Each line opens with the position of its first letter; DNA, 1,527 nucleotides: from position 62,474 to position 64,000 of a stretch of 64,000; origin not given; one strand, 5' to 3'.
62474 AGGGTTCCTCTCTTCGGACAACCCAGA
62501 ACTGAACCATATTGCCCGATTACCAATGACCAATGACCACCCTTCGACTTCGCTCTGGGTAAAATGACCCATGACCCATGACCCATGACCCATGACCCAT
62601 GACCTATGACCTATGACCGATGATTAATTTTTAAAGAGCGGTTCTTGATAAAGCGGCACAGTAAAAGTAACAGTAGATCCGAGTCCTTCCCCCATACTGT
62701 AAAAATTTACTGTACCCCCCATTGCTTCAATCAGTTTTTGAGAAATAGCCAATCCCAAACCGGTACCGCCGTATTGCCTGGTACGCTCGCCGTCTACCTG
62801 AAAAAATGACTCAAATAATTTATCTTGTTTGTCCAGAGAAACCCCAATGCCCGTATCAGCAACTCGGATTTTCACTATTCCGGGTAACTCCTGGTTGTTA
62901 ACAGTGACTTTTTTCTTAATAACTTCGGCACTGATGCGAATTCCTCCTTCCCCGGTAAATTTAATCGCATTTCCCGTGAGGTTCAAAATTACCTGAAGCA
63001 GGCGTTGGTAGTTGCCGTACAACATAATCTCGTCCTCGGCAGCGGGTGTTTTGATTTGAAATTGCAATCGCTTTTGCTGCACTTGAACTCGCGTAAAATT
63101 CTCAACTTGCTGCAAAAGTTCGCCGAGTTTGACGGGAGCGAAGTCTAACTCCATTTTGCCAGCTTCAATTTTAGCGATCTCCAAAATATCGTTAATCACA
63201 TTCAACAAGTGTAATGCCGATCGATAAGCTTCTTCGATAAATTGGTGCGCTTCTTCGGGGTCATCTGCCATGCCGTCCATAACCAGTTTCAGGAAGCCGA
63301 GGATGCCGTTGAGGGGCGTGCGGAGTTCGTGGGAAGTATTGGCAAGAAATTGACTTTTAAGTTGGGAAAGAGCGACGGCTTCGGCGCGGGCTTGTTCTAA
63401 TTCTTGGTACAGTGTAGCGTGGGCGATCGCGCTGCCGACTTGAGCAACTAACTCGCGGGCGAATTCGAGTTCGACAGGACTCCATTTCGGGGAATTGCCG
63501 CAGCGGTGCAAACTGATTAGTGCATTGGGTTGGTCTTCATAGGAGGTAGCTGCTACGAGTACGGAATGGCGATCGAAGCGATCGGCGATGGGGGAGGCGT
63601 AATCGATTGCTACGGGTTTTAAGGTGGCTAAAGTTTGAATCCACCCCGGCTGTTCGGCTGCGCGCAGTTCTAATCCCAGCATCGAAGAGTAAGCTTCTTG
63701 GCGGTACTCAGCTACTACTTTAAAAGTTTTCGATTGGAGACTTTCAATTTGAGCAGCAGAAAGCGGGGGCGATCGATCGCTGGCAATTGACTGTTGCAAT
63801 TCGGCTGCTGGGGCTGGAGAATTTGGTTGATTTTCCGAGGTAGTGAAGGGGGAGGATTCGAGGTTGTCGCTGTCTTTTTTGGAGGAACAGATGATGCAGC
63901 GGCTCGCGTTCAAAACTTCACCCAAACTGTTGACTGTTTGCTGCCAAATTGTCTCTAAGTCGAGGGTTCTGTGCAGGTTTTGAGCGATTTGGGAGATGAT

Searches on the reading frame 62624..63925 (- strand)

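Call 89: search_protein_families(library=pfam, proteins=[window:62624-63925:-], max_evalue=0.0001)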
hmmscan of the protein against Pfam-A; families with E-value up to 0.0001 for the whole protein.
window:62624-63925:- (433 aa): 4 families
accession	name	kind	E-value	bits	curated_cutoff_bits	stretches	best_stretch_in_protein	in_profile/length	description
PF02518.31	HATPase_c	-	1.2e-25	90.5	26.4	1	305-426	2-110/111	Histidine kinase-, DNA gyrase B-, and HSP90-like ATPase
PF00512.31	HisKA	-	3.6e-20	72.2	26.9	1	190-256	2-66/66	His Kinase A (phospho-acceptor) domain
PF01590.32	GAF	-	1.1e-05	26.4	22.4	1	86-167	47-133/133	GAF domain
PF13492.12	GAF_3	-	3.2e-05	24.8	27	0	65-169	31-129/129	GAF domain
